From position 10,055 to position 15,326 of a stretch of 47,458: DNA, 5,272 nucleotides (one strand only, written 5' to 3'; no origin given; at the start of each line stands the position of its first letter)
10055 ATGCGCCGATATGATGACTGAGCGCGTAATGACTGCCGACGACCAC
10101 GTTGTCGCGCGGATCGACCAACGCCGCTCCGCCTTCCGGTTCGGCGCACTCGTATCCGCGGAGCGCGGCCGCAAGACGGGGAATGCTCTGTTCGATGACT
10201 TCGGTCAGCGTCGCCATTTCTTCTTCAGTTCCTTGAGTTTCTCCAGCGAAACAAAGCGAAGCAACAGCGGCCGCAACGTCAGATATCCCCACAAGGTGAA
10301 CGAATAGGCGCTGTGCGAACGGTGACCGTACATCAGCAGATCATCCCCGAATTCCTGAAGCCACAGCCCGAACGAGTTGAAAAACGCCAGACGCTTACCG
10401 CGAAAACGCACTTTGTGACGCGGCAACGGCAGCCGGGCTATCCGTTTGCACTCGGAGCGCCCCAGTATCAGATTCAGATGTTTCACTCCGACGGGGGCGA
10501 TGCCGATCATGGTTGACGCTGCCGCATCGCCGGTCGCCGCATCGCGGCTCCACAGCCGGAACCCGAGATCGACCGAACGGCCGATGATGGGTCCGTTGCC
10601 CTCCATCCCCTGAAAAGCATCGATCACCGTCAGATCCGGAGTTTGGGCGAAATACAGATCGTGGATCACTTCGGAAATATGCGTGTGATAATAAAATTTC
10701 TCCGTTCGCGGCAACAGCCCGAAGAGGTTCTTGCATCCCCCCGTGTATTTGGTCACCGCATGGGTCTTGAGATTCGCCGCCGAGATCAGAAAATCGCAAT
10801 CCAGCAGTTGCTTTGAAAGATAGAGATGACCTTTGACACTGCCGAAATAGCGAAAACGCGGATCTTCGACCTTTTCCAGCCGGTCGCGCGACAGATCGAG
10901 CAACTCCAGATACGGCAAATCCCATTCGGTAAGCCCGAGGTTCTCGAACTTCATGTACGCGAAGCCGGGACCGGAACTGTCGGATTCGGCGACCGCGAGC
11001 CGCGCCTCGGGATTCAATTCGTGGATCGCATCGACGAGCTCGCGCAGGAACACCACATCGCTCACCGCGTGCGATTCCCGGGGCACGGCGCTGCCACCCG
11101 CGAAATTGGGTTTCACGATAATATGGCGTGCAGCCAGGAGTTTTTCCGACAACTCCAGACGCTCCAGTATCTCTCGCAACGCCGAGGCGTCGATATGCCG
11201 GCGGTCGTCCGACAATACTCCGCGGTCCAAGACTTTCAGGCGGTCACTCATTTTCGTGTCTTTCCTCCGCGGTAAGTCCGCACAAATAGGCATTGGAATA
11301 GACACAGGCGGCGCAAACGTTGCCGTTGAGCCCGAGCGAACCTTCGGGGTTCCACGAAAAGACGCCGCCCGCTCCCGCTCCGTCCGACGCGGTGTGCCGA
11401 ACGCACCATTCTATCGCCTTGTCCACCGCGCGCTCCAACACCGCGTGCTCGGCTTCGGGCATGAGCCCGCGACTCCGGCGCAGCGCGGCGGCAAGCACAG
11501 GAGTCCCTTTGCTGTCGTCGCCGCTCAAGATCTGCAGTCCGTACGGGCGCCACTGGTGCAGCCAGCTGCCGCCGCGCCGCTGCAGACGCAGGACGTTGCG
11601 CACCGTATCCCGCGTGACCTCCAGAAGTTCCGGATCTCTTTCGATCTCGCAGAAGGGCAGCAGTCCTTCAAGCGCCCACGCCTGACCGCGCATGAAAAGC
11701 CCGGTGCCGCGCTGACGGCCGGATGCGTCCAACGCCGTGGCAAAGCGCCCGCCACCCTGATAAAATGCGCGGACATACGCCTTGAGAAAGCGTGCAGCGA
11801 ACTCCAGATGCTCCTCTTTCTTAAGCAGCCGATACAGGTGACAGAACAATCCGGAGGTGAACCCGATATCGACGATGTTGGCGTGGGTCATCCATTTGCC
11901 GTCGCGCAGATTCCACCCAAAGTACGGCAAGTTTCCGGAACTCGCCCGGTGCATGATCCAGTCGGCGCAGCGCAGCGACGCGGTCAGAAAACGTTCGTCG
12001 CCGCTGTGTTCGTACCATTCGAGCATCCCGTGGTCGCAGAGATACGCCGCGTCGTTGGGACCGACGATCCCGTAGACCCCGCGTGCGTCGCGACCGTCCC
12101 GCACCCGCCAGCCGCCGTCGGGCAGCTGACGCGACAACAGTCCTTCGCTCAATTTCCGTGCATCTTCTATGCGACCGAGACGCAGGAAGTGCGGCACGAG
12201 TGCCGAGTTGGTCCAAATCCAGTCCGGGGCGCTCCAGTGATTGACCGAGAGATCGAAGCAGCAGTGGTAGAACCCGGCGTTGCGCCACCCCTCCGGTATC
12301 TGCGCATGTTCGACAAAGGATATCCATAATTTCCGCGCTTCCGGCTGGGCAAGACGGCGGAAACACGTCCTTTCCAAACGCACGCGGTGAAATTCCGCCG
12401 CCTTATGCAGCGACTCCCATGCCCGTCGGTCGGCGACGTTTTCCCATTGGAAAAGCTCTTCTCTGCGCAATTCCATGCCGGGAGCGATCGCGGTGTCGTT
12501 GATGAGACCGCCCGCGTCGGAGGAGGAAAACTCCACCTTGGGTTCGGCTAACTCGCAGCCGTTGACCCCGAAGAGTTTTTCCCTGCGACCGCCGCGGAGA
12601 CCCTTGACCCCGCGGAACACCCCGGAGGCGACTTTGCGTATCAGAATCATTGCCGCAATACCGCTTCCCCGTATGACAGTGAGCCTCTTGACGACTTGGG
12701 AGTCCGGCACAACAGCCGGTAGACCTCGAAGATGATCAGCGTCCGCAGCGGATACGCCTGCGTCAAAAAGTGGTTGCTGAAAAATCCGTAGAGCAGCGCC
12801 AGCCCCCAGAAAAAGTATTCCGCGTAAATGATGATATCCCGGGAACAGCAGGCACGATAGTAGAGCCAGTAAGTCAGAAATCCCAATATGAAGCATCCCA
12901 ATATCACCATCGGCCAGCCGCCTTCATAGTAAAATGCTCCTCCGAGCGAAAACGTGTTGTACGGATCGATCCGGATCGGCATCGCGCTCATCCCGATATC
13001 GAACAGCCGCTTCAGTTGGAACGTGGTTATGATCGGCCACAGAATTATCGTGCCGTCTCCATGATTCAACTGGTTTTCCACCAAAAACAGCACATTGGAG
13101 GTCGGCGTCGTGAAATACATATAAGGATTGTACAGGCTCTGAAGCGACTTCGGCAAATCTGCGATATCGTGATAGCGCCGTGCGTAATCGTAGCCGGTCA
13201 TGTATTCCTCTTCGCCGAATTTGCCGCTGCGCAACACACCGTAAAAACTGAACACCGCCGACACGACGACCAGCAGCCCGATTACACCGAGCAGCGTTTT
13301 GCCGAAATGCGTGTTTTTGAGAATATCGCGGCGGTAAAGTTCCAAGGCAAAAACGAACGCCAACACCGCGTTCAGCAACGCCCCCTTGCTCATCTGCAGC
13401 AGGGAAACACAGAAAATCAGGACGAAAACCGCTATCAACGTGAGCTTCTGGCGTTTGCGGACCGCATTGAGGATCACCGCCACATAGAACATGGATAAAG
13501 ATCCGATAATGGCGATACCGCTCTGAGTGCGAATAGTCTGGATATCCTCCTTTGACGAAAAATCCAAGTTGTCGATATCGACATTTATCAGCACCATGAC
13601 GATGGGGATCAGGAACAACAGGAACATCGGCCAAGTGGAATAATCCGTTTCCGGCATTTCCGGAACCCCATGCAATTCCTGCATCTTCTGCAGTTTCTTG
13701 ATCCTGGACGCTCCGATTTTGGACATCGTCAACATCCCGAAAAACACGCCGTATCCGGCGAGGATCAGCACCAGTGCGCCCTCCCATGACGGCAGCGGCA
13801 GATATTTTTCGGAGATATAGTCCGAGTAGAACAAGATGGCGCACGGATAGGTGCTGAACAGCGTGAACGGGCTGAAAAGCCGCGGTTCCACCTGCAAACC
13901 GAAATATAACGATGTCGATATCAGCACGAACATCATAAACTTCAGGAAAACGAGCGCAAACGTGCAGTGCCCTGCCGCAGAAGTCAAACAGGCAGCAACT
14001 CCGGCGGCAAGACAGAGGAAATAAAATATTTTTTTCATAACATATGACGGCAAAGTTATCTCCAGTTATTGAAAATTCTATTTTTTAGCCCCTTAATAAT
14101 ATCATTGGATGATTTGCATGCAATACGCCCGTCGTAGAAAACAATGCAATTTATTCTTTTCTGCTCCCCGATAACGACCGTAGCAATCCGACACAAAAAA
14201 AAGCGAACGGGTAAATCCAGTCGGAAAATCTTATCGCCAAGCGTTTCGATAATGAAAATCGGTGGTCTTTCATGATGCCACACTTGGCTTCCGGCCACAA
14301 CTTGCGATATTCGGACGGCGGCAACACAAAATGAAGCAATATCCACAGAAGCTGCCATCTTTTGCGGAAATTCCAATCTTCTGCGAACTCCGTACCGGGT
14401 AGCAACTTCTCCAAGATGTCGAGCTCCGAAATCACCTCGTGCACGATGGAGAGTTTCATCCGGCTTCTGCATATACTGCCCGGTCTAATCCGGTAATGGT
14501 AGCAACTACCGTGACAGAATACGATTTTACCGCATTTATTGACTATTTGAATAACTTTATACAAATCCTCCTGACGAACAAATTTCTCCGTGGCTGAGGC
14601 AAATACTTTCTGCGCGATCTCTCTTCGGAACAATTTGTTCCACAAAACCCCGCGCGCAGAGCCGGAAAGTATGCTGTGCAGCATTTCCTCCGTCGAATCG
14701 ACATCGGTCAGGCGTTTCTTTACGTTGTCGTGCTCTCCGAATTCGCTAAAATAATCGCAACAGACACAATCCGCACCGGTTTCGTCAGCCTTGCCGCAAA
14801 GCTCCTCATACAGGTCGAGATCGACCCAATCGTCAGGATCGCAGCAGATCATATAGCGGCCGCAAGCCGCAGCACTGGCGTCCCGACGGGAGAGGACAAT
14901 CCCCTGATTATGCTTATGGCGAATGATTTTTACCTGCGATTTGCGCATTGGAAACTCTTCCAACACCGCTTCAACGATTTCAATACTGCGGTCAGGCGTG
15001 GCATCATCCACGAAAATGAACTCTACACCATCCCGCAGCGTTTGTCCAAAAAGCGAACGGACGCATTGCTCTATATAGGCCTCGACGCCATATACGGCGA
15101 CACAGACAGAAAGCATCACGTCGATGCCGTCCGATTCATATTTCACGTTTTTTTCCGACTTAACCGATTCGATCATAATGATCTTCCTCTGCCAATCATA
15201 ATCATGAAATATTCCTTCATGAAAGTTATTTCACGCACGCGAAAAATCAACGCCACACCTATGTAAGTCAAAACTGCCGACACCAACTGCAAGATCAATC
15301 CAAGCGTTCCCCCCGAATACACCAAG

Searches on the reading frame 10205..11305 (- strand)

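Call 63: search_protein_families(library=pfam, proteins=[window:10205-11305:-], max_evalue=0.01)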
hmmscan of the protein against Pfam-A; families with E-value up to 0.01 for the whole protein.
window:10205-11305:- (366 aa): 1 family
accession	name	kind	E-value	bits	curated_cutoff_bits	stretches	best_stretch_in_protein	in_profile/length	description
PF04015.17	DUF362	-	2.9e-33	116.1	24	1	62-264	1-199/200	Domain of unknown function (DUF362)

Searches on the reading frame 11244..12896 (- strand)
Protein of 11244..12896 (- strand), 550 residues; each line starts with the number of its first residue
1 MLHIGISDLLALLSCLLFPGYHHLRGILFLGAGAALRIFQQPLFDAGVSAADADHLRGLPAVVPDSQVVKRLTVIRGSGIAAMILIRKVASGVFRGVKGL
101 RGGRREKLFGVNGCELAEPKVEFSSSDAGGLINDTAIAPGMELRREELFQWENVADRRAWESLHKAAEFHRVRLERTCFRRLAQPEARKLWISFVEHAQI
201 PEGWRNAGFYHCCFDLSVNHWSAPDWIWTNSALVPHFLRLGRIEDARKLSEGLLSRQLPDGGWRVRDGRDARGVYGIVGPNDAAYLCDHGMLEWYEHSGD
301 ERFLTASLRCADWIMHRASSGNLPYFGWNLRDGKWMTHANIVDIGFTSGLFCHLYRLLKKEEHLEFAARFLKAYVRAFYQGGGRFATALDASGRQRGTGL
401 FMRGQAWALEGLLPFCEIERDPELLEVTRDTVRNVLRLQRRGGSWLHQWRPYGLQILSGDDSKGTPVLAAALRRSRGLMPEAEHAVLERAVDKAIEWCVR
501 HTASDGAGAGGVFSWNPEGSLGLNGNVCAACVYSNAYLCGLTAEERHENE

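Call 87: search_protein_families(library=pfam, proteins=[window:11244-12896:-], max_evalue=0.01)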
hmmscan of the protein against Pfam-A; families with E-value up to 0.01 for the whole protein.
window:11244-12896:- (550 aa): 2 families
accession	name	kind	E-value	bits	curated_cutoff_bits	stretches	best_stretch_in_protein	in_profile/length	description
PF07470.19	Glyco_hydro_88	-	0.0019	17.7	26.6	0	293-488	85-291/352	Glycosyl Hydrolase Family 88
PF13249.12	SQHop_cyclase_N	-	0.0085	15.7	26.2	0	232-268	33-69/291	Squalene-hopene cyclase N-terminal domain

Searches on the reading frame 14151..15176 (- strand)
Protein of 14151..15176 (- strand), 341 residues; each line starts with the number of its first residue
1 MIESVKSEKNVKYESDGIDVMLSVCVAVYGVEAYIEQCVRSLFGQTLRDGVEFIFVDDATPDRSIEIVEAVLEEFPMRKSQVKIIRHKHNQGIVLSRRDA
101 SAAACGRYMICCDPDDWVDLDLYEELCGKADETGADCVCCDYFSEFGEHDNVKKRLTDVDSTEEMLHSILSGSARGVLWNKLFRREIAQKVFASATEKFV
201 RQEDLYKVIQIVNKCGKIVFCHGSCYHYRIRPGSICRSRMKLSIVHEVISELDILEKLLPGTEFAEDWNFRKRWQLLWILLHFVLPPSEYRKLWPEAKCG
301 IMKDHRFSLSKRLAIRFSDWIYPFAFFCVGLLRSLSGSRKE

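Call 87: search_protein_families(library=pfam, proteins=[window:14151-15176:-], max_evalue=0.01)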
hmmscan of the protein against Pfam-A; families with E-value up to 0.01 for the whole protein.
window:14151-15176:- (341 aa): 1 family
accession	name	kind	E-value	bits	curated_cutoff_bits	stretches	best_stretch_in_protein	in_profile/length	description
PF00535.33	Glycos_transf_2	-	8.7e-27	94.5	23.3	1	23-192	1-168/168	Glycosyl transferase family 2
